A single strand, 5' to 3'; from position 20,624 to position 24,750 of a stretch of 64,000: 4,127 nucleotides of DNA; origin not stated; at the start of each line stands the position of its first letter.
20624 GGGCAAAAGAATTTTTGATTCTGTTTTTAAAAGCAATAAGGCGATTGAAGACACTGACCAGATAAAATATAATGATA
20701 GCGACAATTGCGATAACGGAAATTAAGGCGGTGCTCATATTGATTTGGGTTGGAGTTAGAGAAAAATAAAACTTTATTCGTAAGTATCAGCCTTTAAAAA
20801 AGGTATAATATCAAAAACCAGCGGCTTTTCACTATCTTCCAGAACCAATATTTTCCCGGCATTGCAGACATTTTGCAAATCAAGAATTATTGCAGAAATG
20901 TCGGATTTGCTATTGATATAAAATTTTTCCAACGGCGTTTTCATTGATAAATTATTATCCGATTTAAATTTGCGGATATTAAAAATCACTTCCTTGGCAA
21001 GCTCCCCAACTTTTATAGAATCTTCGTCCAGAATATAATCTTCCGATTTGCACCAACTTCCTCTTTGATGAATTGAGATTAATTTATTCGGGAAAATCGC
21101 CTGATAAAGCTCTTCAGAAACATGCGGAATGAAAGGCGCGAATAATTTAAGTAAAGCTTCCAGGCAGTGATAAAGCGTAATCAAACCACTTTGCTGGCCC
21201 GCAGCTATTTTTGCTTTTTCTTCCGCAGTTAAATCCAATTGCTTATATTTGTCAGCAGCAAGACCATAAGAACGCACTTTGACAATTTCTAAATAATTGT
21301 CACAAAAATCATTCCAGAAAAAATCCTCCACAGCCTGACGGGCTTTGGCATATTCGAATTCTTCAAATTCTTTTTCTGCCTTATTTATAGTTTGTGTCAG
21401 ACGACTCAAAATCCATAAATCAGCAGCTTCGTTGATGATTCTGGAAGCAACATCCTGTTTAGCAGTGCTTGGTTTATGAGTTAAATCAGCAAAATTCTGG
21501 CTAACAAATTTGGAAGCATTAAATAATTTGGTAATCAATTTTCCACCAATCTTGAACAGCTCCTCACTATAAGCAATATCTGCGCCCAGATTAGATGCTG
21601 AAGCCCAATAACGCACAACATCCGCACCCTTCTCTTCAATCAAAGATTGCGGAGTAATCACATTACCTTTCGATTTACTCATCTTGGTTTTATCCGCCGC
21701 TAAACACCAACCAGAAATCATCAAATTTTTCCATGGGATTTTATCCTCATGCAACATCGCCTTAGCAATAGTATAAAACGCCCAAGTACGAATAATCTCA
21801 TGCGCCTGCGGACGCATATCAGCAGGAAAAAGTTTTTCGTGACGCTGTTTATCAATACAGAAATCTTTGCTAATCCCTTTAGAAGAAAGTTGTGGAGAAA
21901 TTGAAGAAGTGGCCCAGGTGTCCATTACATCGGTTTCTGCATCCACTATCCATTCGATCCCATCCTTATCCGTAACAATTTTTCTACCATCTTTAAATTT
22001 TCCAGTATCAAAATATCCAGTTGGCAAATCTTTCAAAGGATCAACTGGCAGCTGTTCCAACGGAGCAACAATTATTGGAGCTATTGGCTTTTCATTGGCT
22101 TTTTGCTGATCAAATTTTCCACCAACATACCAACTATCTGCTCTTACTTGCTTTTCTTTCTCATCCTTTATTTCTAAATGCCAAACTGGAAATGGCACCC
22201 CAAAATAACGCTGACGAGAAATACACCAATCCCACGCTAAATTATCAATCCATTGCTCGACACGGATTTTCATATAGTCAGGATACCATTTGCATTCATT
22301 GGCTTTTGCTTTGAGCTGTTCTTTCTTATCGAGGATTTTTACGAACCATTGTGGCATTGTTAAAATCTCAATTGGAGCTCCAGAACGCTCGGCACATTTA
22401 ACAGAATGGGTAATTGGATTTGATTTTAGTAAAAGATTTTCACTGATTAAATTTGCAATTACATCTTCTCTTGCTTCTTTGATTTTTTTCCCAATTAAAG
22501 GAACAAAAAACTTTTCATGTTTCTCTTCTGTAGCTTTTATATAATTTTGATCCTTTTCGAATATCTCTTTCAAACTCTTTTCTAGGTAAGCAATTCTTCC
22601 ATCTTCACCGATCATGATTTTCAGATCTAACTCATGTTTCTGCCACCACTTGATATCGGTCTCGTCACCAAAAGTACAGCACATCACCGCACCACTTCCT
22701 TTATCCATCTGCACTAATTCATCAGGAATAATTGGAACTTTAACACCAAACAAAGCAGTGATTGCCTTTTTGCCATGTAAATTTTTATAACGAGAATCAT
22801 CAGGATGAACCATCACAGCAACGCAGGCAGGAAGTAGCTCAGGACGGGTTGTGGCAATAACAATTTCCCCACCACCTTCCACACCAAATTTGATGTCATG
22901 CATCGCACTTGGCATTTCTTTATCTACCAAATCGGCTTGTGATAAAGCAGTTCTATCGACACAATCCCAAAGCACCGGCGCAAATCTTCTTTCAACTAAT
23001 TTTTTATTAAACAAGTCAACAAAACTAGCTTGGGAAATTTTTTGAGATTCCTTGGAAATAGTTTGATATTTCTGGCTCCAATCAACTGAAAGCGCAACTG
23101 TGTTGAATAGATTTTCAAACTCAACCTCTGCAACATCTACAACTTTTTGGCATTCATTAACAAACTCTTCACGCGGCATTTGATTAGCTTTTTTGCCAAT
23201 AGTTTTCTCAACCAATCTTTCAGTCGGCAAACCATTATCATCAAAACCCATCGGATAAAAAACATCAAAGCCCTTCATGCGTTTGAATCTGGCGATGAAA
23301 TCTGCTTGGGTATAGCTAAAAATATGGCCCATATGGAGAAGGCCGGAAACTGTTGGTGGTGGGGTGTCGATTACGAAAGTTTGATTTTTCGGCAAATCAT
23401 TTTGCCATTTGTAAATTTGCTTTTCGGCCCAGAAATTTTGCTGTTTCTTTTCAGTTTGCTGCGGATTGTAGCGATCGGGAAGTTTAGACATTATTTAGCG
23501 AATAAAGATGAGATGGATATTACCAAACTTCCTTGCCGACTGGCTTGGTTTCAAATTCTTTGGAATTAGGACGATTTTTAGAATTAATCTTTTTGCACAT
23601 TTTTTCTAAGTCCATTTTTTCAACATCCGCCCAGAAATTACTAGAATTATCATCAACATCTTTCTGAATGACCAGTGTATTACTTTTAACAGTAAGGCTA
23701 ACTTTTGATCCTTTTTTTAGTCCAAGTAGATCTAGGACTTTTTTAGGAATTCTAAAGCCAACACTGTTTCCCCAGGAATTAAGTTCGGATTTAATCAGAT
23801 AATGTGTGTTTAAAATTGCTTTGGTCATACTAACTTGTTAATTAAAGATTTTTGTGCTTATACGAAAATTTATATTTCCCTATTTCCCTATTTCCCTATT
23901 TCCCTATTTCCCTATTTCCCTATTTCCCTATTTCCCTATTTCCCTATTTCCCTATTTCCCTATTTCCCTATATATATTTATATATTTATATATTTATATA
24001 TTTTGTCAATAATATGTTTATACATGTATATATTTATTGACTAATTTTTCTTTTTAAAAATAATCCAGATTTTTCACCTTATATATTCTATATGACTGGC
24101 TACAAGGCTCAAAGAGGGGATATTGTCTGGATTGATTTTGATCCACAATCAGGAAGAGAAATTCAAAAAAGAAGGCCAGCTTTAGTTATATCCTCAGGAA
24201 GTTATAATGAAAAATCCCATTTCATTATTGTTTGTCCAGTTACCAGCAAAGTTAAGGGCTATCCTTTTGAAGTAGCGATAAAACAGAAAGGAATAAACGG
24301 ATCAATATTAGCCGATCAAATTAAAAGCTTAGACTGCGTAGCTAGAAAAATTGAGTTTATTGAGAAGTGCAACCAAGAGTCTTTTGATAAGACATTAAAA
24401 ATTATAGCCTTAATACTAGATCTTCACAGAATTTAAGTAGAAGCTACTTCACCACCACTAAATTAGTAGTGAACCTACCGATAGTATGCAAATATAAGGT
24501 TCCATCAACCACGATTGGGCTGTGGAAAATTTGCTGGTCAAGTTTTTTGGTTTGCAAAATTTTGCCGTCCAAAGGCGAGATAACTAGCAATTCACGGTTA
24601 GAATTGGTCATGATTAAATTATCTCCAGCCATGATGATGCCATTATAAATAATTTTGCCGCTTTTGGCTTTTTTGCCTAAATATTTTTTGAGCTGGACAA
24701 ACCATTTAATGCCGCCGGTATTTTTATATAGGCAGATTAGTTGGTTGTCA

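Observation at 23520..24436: mazE and mazF homologues arranged head-to-head instead of as a co-directional operon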

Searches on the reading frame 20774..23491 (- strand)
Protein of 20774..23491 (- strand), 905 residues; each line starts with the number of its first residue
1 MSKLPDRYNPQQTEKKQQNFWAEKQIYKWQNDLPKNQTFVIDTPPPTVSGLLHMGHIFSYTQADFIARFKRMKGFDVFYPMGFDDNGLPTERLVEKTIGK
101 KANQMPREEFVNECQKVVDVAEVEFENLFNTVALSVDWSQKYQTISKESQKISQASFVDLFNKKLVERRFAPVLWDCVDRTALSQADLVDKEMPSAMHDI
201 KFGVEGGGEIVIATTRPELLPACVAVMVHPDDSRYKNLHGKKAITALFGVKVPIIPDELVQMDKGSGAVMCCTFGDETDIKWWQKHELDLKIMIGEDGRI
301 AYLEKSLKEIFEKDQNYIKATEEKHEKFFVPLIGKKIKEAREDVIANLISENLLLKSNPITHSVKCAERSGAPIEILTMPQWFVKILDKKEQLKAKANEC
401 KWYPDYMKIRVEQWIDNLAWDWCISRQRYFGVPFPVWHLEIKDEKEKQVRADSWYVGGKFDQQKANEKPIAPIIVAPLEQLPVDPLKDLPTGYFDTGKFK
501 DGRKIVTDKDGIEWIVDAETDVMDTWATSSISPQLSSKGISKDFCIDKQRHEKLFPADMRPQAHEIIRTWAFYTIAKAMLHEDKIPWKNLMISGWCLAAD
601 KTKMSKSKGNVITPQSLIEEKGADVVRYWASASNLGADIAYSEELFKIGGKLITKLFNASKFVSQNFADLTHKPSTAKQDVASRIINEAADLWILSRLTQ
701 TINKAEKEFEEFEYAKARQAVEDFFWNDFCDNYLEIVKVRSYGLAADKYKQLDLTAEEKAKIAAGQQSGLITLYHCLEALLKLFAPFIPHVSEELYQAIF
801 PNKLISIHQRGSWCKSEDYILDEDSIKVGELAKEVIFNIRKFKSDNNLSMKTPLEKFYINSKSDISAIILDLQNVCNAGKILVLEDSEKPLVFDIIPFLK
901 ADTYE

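Call 3: search_protein_families(library=pfam, proteins=[window:20774-23491:-], max_evalue=0.01)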
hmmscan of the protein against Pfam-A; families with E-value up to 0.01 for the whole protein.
window:20774-23491:- (905 aa): 7 families
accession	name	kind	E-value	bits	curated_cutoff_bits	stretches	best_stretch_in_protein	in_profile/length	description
PF00133.28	tRNA-synt_1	-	1.2e-80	271.8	22.7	1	18-641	3-413/414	tRNA synthetases class I (I, L, M and V)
PF08264.19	Anticodon_1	-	1e-32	113.5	25.1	1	691-856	1-146/148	Anticodon-binding domain of tRNA ligase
PF09334.17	tRNA-synt_1g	-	1.4e-22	80.5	20.1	2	40-192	2-138/391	tRNA synthetases class I (M)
PF01406.26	tRNA-synt_1e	-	2.7e-07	30.7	27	1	576-646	227-296/301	tRNA synthetases class I (C) catalytic domain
PF13603.12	tRNA-synt_1_2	-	1.3e-06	28.4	25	1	240-305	86-151/185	Leucyl-tRNA synthetase, editing domain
PF01921.24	tRNA-synt_1f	-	0.00032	20.1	27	0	595-632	274-311/360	tRNA synthetases class I (K)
PF00750.26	tRNA-synt_1d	-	0.0051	16.3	23.3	0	28-78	11-61/349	tRNA synthetases class I (R), catalytic domain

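Call 32: find_related_loci(query=A3, collection=genome_contigs, flank=5000)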
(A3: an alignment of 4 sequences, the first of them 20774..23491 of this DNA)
Query A3 (905 aa) in genome_contigs; peptide patterns used: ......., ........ (x = any residue, [..] = any of these).
65 stretches matched a pattern; 24 encode a relative of the query (tblastn E <= 1e-3); 24 distinct loci.
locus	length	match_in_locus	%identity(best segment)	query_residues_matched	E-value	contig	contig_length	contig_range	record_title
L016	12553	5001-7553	72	1-895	0e+0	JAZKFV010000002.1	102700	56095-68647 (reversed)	MAG: Pseudomonadota bacterium isolate DC_RB_04_SPN110320-bin017 DCRB04SPN_B017_0_000000000002, whole genome shotgun sequ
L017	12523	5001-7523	70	4-895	0e+0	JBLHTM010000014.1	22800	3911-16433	MAG: Rickettsiales bacterium isolate 3300047667_34 Ga0491197_0002764, whole genome shotgun sequence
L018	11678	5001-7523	69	4-895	0e+0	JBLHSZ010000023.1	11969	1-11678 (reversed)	MAG: Rickettsiales bacterium isolate 3300047667_70 Ga0491197_0008854, whole genome shotgun sequence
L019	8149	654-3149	59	1-890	0e+0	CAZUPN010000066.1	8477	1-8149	MAG TPA_asm: uncultured Rhizobiaceae bacterium isolate SRP219642_co4_49 genome assembly, contig: NODE_14271_length_8477_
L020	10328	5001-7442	61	1-881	0e+0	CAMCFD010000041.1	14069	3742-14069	MAG: Rickettsia typhi isolate MiH-22jul19-124 genome assembly, contig: MiH-22jul19-C8734, whole genome shotgun sequence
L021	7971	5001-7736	57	4-895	0e+0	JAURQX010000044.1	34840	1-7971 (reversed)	MAG: Alphaproteobacteria bacterium isolate SFB_South_Co_88 k141_2665541, whole genome shotgun sequence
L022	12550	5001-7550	69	1-902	0e+0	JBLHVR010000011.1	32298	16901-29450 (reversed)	MAG: Lentimonas sp. isolate 3300046534_83 Ga0491194_0001987, whole genome shotgun sequence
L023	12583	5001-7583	58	4-897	0e+0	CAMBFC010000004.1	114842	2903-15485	MAG: Rickettsia typhi isolate MsH-30jul19-137 genome assembly, contig: MsH-30jul19-C213, whole genome shotgun sequence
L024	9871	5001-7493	58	1-882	0e+0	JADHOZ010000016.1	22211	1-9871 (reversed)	MAG: Rickettsiales bacterium isolate BS307-5m-G20 BS307-5m-C1565, whole genome shotgun sequence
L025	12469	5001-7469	55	2-892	0e+0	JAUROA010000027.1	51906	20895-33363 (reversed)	MAG: Alphaproteobacteria bacterium isolate SFB_Poly_Co_30 k141_2061456, whole genome shotgun sequence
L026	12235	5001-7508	54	4-892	0e+0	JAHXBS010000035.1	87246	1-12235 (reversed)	MAG: Rickettsiales bacterium isolate C-132 NODE_4_length_87248_cov_27_ID_7, whole genome shotgun sequence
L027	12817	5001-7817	52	2-878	0e+0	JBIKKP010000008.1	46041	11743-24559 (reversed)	MAG: Rickettsiales bacterium isolate ME2014-08-03_3300034122_group5_bin53 Rohwer_bin1992_scaffold_123_c1, whole genome s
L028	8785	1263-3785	52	4-882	0e+0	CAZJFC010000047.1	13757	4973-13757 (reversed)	MAG TPA_asm: uncultured Rickettsiales bacterium isolate SRP344714_co1_373 genome assembly, contig: NODE_8154_length_1375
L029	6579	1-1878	67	237-895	0e+0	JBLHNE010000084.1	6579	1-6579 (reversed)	MAG: Rickettsiales bacterium isolate 3300055726_86 Ga0535650_0022919, whole genome shotgun sequence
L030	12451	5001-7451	52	4-879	0e+0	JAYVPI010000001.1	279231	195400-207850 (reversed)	MAG: Alphaproteobacteria bacterium isolate GL72_DN_metabinner_10 GL72_DN_metabinner_10_0, whole genome shotgun sequence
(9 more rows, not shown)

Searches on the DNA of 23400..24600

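Call 55: search_rna_families(source=window, start=23400, end=24600, threshold=evalue, max_evalue=1)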
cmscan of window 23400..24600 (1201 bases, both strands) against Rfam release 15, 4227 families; matches with E-value up to 1: 0.
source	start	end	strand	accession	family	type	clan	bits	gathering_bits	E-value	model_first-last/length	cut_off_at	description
